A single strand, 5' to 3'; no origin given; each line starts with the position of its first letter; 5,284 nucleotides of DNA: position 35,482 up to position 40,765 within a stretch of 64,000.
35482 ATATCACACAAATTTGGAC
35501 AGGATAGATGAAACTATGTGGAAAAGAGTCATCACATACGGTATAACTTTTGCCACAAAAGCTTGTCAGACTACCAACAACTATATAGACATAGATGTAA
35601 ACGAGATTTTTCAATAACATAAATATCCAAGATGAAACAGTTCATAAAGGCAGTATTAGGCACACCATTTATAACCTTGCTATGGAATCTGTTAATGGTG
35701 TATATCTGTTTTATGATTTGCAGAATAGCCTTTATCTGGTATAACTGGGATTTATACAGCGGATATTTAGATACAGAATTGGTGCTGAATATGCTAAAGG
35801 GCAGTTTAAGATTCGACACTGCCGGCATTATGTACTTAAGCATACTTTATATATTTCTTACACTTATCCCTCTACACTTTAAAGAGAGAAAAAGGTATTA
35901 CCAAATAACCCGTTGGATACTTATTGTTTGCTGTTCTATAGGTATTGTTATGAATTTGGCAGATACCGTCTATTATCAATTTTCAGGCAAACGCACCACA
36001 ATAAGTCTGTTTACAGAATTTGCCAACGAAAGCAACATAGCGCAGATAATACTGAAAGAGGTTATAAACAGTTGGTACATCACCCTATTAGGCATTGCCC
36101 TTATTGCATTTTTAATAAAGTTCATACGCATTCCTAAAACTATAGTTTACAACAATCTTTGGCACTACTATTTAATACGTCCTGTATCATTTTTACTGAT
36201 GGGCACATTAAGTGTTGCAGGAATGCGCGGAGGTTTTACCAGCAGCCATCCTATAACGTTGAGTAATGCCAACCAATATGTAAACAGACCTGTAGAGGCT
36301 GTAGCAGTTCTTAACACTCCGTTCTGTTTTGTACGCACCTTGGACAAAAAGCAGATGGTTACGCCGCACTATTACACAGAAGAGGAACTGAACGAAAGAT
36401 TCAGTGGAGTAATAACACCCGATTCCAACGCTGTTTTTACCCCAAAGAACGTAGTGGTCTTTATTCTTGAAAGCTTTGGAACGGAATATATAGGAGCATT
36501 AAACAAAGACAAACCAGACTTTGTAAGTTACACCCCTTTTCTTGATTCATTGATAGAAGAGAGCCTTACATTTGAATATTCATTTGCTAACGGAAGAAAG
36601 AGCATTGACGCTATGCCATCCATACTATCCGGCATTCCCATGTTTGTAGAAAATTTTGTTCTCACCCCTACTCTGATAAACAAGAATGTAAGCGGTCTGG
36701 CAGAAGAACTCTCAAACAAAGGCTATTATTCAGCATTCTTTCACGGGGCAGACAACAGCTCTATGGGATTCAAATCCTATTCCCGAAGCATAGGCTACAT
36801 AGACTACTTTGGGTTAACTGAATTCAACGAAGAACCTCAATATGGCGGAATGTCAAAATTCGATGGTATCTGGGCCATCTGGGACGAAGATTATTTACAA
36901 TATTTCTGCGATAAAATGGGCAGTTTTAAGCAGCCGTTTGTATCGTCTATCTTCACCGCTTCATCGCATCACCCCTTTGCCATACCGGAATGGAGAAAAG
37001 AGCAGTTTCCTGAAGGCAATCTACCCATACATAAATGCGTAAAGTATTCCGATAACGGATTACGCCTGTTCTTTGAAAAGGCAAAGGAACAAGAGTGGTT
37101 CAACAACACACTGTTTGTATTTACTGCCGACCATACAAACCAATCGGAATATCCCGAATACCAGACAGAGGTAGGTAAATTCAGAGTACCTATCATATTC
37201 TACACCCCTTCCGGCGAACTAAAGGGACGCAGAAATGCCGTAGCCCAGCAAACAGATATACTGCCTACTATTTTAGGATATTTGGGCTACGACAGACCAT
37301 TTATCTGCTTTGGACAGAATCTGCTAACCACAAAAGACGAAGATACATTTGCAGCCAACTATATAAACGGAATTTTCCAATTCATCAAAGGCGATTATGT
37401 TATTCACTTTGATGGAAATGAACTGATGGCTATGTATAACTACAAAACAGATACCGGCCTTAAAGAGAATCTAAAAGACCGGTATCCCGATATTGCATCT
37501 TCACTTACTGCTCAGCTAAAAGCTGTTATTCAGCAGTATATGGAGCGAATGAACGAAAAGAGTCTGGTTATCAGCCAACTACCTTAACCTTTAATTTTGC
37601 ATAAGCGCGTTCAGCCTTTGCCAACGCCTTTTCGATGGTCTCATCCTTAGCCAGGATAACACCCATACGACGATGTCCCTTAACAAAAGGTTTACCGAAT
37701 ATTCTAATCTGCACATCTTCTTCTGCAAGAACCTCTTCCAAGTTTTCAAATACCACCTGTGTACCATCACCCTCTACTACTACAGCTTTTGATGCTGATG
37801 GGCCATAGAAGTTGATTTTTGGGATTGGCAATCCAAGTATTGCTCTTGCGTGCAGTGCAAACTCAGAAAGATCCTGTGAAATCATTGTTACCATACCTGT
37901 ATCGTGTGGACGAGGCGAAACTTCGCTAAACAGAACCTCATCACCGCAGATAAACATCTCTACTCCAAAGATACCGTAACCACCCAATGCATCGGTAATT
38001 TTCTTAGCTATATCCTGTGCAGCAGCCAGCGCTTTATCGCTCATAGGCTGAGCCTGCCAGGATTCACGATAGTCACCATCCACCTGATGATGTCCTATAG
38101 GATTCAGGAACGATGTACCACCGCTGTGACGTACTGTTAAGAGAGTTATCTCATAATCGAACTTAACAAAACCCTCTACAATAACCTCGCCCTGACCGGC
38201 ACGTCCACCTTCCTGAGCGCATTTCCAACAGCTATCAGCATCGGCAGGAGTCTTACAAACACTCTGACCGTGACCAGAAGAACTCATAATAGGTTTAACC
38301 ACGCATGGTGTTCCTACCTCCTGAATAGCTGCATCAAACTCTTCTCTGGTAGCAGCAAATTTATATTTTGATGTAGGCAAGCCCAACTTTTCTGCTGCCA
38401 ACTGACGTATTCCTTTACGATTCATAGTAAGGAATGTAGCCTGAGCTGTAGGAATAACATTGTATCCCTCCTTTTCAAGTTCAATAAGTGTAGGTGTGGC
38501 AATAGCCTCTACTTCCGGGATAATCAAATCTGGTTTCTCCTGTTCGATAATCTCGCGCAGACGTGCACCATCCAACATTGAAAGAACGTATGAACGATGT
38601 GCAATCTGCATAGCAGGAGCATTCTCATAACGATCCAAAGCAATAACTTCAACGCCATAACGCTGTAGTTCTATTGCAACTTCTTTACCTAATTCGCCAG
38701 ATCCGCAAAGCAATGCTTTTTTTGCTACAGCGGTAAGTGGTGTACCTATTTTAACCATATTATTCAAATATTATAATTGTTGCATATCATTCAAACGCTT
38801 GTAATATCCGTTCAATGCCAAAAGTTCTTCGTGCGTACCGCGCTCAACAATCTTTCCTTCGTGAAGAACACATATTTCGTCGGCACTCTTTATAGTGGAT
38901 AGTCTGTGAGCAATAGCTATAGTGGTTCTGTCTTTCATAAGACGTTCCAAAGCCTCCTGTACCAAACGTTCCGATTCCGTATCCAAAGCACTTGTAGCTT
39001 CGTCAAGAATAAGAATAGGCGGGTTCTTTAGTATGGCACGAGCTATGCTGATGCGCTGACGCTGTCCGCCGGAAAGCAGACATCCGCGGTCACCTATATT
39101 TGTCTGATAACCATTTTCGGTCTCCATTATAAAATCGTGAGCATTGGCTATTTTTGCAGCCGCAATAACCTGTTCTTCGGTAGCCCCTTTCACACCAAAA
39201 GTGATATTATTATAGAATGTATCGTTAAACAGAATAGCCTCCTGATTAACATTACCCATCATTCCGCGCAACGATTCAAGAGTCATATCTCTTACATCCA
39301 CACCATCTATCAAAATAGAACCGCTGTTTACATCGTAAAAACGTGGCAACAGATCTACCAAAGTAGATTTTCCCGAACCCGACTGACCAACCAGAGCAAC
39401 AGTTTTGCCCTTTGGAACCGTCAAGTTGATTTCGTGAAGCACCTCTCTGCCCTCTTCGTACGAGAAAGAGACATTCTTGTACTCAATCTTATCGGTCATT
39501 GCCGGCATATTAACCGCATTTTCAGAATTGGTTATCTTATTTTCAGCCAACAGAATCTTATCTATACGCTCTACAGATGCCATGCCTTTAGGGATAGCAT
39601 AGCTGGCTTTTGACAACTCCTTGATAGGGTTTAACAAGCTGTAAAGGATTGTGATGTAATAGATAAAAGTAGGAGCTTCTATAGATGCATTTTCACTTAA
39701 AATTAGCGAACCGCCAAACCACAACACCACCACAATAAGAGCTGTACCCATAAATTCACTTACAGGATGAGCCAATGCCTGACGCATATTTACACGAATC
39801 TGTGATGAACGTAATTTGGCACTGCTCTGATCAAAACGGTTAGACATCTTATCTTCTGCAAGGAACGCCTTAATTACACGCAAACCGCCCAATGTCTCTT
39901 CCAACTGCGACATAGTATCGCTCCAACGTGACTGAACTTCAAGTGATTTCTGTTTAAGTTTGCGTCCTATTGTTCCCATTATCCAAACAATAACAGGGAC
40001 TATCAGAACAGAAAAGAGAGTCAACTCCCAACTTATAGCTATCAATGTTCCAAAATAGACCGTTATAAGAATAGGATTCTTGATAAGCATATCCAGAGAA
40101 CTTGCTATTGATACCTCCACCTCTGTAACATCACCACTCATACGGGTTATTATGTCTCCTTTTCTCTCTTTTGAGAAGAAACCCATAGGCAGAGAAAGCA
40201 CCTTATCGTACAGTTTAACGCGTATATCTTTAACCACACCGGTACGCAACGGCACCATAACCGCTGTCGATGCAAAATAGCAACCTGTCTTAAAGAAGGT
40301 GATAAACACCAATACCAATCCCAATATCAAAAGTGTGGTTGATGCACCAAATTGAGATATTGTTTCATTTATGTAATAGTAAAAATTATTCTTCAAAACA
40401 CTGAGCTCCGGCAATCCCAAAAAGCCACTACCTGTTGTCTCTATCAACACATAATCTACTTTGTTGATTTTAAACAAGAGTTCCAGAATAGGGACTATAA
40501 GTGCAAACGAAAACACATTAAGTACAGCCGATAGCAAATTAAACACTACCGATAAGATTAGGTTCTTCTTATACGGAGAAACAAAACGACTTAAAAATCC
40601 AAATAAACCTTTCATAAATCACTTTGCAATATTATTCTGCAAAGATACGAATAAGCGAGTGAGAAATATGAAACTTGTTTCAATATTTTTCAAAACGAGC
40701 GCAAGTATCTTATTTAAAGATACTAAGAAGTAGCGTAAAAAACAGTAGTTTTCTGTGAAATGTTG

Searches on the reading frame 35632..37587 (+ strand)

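Call 17: search_protein_families(library=pfam, proteins=[window:35632-37587:+], max_evalue=0.001)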
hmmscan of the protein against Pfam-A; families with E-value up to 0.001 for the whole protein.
window:35632-37587:+ (651 aa): 1 family
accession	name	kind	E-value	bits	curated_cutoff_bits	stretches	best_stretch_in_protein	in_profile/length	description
PF00884.28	Sulfatase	-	1.9e-30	106.7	25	1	272-553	1-301/301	Sulfatase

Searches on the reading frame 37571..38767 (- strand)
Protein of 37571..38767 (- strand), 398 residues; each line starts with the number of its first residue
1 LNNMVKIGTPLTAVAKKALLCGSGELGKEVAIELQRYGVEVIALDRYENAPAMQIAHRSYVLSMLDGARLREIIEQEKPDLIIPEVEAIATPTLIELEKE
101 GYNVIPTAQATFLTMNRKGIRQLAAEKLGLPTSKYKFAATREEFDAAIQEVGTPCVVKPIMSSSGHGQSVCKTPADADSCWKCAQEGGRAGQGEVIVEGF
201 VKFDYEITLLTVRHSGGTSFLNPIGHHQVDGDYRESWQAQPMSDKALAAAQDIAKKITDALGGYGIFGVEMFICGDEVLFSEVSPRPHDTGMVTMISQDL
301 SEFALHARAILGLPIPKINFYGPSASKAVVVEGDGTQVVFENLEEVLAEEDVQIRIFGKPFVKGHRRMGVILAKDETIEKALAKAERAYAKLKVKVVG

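Call 18: search_protein_families(library=pfam, proteins=[window:37571-38767:-], max_evalue=0.001)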
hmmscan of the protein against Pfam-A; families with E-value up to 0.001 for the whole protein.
window:37571-38767:- (398 aa): 9 families
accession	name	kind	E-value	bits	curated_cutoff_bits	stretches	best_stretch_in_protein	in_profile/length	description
PF02222.28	ATP-grasp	-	1.3e-59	201.3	27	1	124-303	2-179/179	ATP-grasp domain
PF21244.3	PurT_C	-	4.3e-22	77.9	26.7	1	324-391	1-67/68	PurT, C-terminal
PF22660.2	RS_preATP-grasp-like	-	8.6e-10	39.3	27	1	21-110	7-93/98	Ribonucleotide synthetase preATP-grasp domain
PF01071.24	GARS_A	-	3.2e-05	24.3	27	1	126-223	11-110/194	Phosphoribosylglycinamide synthetase, ATP-grasp (A) domain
PF07478.18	Dala_Dala_lig_C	-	0.0002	21.4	24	0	129-288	6-177/204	D-ala D-ala ligase C-terminus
PF02786.22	CPSase_L_D2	-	0.00021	21.3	19.8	1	125-208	9-96/211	Carbamoyl-phosphate synthase L chain, ATP binding domain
PF01370.27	Epimerase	-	0.00023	21.1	20.9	1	22-85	6-71/240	NAD dependent epimerase/dehydratase family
PF08443.16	RimK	-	0.00037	20.6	21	0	121-296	9-176/188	RimK-like ATP-grasp domain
PF21360.3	PylC-like_N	-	0.00039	20.9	27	0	35-88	17-76/96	PylC-like, N-terminal domain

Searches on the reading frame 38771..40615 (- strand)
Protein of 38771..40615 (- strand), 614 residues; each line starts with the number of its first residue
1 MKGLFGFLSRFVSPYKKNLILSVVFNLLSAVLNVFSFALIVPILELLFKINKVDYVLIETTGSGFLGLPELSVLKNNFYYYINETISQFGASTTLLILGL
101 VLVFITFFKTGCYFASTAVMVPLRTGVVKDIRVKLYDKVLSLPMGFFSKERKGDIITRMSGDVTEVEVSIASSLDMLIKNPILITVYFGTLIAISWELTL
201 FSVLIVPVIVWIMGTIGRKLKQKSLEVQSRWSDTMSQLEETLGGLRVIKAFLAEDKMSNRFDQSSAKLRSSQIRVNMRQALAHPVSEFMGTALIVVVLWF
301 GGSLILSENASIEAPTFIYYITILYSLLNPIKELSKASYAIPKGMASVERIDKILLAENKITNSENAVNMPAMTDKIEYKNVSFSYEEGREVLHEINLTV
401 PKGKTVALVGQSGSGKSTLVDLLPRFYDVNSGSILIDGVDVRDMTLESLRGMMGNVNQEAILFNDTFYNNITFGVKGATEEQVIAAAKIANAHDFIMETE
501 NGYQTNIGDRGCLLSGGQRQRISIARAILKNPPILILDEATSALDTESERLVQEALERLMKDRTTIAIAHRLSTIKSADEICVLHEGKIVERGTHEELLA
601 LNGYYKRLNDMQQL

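Call 18: search_protein_families(library=pfam, proteins=[window:38771-40615:-], max_evalue=0.001)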
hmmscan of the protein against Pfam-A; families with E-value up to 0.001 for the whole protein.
window:38771-40615:- (614 aa): 6 families
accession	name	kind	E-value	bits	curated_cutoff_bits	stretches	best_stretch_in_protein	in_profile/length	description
PF00664.28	ABC_membrane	-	3.3e-43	148.8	28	1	20-324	2-270/274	ABC transporter transmembrane region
PF00005.33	ABC_tran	-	3.1e-31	109.2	25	1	393-542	1-137/137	ABC transporter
PF02463.25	SMC_N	-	1.4e-08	34.9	40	1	408-582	29-209/220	RecF/RecN/SMC N terminal domain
PF03193.22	RsgA_GTPase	-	8.8e-06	26.1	30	1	360-424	64-127/174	RsgA GTPase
PF13555.12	AAA_29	-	8.7e-05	22.6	27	1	401-421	21-40/61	P-loop containing region of AAA domain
PF00270.35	DEAD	-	0.00092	19.4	26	0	400-567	12-155/167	DEAD/DEAH box helicase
